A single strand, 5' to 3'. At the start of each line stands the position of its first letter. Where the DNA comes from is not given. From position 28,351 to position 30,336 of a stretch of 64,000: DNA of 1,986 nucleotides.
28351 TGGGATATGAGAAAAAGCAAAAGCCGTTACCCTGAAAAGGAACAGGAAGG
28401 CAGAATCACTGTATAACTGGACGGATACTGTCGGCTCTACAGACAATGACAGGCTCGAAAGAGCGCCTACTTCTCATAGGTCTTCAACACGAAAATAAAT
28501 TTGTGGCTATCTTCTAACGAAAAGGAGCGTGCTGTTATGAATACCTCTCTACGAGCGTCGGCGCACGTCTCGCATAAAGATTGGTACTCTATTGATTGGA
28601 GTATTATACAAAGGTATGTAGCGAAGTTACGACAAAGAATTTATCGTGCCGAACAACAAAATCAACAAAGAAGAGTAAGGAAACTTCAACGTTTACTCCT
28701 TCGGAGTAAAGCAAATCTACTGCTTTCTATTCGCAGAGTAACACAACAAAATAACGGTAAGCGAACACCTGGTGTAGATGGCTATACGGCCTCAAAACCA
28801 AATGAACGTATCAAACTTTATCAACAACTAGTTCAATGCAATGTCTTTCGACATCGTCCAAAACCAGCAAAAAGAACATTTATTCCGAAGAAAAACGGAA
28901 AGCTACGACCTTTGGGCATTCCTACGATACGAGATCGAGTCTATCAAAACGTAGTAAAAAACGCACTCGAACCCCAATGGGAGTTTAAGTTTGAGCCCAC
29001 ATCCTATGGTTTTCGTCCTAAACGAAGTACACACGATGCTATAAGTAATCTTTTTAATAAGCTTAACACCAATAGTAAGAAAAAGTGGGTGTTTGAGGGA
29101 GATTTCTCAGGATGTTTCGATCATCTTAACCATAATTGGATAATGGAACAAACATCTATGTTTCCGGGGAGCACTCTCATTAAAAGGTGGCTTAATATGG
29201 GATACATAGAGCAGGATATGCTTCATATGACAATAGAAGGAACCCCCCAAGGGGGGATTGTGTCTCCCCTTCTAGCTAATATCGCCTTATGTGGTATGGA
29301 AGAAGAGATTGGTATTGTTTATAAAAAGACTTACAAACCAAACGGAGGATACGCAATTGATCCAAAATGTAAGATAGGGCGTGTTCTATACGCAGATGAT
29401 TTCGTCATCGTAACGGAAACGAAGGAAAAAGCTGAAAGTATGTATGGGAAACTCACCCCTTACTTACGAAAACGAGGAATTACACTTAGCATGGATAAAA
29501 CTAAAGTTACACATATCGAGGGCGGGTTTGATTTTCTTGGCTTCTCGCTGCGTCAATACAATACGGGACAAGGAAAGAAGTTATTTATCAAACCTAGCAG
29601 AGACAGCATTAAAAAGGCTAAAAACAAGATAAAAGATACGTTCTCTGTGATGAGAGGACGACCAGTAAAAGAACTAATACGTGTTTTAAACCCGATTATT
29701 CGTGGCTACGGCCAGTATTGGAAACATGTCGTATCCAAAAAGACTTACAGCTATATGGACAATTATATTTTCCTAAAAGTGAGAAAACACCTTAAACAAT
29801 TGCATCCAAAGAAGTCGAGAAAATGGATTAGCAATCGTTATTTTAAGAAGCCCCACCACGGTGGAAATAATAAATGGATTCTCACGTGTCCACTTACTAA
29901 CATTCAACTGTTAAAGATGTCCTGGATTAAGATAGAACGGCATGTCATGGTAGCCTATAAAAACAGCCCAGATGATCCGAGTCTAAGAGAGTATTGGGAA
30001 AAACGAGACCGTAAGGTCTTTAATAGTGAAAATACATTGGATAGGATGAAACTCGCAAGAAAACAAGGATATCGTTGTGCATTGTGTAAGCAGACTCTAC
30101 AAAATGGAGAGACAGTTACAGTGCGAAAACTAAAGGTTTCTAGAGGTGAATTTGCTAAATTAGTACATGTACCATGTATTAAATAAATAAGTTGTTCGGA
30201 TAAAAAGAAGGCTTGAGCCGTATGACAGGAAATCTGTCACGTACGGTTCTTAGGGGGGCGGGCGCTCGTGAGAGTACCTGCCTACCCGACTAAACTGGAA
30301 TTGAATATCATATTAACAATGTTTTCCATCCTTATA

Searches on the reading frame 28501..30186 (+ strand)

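Call 65: search_protein_families(library=pfam, proteins=[window:28501-30186:+], max_evalue=0.00001)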
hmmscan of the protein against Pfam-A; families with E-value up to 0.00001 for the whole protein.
window:28501-30186:+ (561 aa): 3 families
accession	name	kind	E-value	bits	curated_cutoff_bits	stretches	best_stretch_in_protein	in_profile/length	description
PF00078.32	RVT_1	-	7.6e-40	137.3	29.6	1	128-349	1-204/205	Reverse transcriptase (RNA-dependent DNA polymerase)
PF13655.11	RVT_N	-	2.9e-31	108.1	28.1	1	28-110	1-83/83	N-terminal domain of reverse transcriptase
PF08388.16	GIIM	-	1.1e-19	70.7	23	1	370-448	1-80/80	Group II intron, maturase-specific domain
